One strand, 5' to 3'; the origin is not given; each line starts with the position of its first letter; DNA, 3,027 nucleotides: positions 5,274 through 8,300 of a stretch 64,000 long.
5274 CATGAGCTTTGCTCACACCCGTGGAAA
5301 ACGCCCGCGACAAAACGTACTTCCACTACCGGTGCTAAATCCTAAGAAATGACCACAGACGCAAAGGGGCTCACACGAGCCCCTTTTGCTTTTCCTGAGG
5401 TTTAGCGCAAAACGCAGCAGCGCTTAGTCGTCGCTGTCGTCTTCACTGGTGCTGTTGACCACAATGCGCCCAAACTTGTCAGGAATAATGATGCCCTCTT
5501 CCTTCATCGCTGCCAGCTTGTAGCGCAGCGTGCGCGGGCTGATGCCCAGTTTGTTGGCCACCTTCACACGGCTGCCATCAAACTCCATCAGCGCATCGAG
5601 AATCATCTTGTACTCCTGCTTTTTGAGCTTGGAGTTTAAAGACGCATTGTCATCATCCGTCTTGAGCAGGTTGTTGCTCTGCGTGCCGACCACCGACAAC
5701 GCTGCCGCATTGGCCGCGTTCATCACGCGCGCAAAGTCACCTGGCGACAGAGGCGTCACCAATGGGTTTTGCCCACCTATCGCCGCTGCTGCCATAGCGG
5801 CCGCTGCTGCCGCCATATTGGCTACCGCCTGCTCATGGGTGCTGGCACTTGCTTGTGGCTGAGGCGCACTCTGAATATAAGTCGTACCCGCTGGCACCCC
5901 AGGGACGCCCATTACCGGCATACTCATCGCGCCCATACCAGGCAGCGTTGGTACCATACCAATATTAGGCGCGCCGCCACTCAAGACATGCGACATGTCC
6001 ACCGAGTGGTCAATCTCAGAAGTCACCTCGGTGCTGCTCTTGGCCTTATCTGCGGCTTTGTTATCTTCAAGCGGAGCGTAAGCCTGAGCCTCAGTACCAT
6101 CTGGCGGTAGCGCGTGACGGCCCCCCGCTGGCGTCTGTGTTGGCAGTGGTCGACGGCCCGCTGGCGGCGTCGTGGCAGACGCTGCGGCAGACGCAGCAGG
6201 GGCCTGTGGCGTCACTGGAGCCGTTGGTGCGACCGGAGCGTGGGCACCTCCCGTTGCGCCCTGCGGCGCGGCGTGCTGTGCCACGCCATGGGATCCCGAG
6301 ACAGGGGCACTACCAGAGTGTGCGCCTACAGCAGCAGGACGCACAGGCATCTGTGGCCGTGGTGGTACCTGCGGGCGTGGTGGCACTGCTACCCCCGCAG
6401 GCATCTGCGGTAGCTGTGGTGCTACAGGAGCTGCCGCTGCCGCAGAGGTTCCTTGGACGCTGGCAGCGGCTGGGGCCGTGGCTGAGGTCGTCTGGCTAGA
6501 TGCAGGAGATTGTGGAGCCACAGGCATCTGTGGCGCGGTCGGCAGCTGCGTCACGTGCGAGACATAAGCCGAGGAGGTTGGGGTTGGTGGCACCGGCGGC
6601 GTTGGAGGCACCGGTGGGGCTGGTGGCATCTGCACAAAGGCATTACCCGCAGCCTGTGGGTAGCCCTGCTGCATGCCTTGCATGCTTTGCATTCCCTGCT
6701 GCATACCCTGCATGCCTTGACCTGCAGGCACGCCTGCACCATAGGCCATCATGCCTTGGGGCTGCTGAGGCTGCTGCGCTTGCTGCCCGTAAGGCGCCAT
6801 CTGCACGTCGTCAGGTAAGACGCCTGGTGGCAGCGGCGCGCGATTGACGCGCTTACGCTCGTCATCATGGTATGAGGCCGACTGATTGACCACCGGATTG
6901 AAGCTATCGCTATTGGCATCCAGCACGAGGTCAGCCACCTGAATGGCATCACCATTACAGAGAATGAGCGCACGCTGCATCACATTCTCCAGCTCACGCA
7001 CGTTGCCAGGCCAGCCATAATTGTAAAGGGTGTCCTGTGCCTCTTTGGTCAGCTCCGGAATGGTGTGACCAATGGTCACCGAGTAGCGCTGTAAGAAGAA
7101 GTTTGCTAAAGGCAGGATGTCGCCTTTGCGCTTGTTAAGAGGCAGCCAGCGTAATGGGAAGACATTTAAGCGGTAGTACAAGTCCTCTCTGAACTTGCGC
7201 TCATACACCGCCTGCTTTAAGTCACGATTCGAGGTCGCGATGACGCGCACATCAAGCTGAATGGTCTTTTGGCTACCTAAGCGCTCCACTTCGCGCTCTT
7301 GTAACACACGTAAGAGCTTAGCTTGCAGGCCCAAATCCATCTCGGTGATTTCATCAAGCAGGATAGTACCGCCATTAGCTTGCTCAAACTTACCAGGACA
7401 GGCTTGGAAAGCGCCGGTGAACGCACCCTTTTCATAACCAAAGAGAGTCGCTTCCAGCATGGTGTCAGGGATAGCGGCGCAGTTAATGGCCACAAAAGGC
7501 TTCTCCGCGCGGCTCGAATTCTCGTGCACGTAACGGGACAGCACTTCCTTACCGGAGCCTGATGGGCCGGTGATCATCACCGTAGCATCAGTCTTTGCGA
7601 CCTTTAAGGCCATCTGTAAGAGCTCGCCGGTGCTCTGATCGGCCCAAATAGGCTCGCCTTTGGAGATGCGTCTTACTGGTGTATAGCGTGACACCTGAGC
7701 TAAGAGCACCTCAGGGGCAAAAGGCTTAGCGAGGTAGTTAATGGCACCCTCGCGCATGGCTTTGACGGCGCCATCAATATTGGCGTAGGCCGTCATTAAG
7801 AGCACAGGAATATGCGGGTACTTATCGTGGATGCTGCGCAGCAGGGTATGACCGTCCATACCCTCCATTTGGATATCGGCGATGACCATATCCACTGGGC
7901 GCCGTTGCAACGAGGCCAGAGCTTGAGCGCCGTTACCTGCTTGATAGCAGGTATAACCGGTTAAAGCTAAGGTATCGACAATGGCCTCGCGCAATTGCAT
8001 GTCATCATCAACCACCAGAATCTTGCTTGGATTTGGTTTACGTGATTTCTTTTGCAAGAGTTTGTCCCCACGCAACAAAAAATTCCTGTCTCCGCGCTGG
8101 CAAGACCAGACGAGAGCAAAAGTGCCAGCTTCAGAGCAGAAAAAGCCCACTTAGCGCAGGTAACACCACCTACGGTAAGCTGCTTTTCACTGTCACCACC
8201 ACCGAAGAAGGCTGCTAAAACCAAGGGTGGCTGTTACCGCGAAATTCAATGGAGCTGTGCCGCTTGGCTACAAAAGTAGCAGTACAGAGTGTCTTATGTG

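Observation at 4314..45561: Unclassified ~150-bp MITE-like palindromic element family colonising spacers, including spacers inside conserved operons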

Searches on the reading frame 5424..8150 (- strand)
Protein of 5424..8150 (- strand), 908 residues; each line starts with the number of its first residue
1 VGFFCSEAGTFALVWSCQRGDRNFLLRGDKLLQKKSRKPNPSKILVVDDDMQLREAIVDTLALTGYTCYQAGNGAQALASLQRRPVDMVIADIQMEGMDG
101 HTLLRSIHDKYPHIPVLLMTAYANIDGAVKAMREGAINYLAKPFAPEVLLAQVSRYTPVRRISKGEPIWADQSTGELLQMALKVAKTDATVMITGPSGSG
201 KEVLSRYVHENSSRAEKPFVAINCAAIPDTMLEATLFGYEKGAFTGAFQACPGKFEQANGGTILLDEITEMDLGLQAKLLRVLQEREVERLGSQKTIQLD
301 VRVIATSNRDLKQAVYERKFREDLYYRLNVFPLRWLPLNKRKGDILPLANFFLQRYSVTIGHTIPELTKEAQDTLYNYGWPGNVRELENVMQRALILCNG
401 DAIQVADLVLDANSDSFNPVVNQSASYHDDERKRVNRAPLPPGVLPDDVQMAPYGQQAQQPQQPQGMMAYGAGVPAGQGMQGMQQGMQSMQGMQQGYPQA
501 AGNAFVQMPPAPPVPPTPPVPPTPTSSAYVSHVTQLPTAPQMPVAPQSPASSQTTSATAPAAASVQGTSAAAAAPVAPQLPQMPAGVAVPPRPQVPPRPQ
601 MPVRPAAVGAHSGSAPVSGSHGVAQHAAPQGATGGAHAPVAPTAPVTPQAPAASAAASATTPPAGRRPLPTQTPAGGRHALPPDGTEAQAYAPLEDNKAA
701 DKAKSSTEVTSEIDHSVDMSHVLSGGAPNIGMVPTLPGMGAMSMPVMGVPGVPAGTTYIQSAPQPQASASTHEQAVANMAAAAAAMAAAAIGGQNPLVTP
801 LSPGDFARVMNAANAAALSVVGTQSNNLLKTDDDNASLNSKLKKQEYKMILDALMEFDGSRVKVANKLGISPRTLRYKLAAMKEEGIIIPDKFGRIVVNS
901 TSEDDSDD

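Call 6: search_protein_families(library=pfam, proteins=[window:5424-8150:-])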
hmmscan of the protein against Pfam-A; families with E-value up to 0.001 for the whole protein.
window:5424-8150:- (908 aa): 8 families
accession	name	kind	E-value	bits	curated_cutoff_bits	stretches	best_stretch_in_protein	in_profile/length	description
PF00158.32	Sigma54_activat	-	1.5e-67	226.9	20.2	1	171-333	5-167/168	Sigma-54 interaction domain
PF00072.30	Response_reg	-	7.9e-28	97.3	30.2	1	44-153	1-110/111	Response regulator receiver domain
PF25601.1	AAA_lid_14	-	4.4e-22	78.1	27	1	340-411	2-73/87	AAA+ ATPase lid domain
PF14532.12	Sigma54_activ_2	-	7.2e-18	65.6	25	1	183-334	16-134/138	Sigma-54 interaction domain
PF02954.25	HTH_8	-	5.2e-11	42.5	22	1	842-881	2-41/42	Bacterial regulatory protein, Fis family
PF07728.20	AAA_5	-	3e-07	31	22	1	191-310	2-124/139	AAA domain (dynein-related subfamily)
PF07724.20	AAA_2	-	3.9e-05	24.2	27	1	189-316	4-132/166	AAA domain (Cdc48 subfamily)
PF06490.17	FleQ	-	4.3e-05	24.2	22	1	43-144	1-94/108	Flagellar regulatory protein FleQ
